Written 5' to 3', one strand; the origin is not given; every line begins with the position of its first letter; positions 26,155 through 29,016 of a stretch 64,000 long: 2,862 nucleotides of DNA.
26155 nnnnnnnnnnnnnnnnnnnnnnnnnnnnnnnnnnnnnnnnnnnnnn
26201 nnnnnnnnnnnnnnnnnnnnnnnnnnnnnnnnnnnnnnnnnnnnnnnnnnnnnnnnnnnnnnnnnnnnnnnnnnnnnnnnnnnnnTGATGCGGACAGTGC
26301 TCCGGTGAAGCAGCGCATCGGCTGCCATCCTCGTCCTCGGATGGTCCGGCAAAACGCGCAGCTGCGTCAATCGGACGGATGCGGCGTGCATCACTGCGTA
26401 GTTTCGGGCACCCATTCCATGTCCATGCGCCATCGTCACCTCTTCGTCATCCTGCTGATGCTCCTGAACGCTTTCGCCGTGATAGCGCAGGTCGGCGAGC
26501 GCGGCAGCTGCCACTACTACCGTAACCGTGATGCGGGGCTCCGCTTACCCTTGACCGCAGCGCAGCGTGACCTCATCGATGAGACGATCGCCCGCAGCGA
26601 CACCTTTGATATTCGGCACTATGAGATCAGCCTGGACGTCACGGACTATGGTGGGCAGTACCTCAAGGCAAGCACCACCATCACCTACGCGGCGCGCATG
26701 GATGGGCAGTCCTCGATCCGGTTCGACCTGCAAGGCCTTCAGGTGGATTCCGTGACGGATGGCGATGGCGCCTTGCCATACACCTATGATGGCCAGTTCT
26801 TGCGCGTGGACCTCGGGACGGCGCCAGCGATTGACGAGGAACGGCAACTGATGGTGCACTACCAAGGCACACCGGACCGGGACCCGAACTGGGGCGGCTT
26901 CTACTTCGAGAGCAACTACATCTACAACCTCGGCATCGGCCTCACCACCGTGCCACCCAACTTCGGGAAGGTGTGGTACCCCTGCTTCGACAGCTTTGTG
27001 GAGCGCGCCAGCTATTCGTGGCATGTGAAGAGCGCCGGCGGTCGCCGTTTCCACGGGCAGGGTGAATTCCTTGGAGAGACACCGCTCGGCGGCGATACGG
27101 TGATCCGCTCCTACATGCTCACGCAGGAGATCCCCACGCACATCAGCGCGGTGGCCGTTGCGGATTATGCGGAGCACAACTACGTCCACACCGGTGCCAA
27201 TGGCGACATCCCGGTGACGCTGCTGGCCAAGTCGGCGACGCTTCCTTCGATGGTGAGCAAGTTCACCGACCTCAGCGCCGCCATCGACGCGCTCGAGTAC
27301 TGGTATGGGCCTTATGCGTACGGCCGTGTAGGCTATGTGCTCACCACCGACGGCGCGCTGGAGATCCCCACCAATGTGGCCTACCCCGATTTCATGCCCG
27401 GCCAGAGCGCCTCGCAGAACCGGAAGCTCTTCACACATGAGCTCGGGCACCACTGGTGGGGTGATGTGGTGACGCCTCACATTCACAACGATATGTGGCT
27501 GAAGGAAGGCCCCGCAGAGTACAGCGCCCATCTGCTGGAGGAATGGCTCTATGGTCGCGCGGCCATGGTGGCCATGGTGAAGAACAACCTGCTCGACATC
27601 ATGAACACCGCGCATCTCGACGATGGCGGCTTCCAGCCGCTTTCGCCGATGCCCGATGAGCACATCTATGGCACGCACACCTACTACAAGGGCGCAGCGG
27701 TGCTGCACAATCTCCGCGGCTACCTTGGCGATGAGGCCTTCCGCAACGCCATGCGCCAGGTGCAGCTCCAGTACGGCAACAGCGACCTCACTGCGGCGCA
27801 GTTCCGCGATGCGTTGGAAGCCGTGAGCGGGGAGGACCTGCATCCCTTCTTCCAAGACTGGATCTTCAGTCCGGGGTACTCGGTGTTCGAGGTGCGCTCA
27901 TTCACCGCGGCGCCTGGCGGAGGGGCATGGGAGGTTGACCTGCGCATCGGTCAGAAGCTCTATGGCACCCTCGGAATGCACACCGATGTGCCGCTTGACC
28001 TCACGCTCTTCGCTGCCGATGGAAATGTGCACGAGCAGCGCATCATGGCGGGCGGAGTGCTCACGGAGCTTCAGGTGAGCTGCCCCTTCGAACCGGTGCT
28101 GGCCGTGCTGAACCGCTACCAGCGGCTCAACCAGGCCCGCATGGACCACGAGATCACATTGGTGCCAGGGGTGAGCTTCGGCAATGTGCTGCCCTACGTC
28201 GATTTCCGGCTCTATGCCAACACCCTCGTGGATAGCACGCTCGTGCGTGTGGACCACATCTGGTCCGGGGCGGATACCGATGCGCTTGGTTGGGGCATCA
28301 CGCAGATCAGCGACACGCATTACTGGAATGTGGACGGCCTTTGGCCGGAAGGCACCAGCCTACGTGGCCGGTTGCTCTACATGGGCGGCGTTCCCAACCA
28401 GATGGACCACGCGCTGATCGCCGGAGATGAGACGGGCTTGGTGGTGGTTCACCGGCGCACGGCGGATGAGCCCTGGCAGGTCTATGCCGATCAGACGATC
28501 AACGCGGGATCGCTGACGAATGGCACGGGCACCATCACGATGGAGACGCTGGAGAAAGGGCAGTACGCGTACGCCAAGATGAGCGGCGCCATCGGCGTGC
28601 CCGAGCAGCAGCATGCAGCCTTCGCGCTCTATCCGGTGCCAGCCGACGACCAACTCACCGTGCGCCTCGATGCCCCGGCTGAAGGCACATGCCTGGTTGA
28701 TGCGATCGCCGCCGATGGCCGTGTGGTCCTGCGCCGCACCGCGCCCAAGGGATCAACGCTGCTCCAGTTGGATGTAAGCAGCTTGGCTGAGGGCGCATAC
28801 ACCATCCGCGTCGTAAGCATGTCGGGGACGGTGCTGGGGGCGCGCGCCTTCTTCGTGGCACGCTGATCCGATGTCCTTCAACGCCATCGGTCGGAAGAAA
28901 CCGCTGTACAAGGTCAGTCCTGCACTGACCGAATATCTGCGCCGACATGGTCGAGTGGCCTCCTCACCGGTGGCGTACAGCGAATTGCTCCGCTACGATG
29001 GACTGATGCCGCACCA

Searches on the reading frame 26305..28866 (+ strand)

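Call 76: search_protein_families(library=pfam, proteins=[window:26305-28866:+], max_evalue=0.00001)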
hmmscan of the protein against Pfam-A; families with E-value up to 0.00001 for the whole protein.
window:26305-28866:+ (853 aa): 2 families
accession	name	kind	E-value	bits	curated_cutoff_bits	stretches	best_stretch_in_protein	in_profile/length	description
PF01433.26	Peptidase_M1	-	3.3e-22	79.6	27.7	1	365-519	60-218/218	Peptidase family M1 domain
PF18962.6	Por_Secre_tail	-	2.5e-07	31.3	27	1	775-842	1-68/75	Secretion system C-terminal sorting domain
